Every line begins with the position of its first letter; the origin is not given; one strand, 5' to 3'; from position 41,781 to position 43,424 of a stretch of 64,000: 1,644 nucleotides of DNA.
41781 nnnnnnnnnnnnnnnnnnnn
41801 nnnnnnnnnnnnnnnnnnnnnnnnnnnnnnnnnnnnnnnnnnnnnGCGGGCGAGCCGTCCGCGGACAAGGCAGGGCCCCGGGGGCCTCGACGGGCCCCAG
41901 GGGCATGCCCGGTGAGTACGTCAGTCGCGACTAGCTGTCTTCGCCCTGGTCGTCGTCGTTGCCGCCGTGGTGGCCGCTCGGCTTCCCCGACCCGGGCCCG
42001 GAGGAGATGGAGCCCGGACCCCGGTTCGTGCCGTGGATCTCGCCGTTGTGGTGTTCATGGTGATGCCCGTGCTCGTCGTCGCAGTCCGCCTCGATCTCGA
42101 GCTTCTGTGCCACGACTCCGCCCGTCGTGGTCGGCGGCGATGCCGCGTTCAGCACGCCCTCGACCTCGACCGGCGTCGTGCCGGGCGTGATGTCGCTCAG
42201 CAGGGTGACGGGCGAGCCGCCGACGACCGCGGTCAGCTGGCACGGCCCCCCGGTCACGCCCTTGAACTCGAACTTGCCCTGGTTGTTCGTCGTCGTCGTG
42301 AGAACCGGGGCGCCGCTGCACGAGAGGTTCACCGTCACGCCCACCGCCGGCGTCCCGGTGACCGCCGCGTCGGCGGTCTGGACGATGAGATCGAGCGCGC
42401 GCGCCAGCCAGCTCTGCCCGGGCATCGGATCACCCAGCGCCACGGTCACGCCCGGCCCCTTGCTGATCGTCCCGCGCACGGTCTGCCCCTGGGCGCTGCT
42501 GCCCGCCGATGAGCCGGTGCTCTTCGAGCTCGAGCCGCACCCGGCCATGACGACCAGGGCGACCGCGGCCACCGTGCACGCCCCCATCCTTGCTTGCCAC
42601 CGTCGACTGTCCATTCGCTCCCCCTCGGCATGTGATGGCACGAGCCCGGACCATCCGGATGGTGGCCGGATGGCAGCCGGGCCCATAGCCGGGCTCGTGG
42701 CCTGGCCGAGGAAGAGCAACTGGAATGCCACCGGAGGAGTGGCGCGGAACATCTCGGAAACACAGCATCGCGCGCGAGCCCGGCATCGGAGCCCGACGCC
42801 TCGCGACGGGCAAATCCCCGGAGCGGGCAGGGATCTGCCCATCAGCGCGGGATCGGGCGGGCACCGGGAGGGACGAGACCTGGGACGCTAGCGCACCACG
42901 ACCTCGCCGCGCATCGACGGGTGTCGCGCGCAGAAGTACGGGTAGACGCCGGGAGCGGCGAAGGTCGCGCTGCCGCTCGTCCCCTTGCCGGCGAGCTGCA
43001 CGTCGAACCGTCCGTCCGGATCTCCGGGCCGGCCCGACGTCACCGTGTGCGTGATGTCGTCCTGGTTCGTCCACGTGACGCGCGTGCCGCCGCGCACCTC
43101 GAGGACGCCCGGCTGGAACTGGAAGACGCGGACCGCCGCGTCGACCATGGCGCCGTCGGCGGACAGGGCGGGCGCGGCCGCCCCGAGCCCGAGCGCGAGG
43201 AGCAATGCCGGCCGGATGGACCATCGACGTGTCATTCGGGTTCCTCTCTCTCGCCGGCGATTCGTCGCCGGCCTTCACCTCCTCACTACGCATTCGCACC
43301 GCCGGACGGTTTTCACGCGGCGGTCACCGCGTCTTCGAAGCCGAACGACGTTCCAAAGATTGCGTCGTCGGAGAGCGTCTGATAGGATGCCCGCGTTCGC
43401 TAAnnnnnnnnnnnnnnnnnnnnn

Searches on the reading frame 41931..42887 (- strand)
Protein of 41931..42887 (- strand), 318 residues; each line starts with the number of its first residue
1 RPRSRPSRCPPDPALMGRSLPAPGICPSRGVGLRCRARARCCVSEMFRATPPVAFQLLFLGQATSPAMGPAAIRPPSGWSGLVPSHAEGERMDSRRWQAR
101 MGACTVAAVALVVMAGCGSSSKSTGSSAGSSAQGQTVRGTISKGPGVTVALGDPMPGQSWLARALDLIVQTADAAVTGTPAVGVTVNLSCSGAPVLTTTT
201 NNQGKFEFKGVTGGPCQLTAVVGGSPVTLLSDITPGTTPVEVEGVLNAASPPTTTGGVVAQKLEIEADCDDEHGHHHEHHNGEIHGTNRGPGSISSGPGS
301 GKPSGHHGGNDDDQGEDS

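Call 18: search_protein_families(library=pfam, proteins=[window:41931-42887:-], max_evalue=0.001)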
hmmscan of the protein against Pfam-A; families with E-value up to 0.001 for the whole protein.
window:41931-42887:- (318 aa): 2 families
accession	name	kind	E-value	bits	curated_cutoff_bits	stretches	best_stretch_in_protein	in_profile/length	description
PF13620.12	CarboxypepD_reg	-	8e-06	26.6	32.3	1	177-225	10-59/82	Carboxypeptidase regulatory-like domain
PF17210.9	SdrD_B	-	0.00033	21.3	29.7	1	181-219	24-63/112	SdrD B-like domain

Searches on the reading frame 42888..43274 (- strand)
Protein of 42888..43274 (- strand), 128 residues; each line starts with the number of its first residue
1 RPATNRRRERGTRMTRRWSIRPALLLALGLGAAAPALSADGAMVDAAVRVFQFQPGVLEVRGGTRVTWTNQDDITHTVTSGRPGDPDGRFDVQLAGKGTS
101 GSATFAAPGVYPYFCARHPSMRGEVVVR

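Call 18: search_protein_families(library=pfam, proteins=[window:42888-43274:-], max_evalue=0.001)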
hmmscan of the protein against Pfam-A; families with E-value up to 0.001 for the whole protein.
window:42888-43274:- (128 aa): 2 families
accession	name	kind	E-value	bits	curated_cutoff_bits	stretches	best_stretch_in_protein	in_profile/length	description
PF00127.26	Copper-bind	-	1.2e-09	38.9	21.2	1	48-127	9-98/99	Copper binding proteins, plastocyanin/azurin family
PF13473.12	Cupredoxin_1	-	5.3e-07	30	27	1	25-127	4-104/104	Cupredoxin-like domain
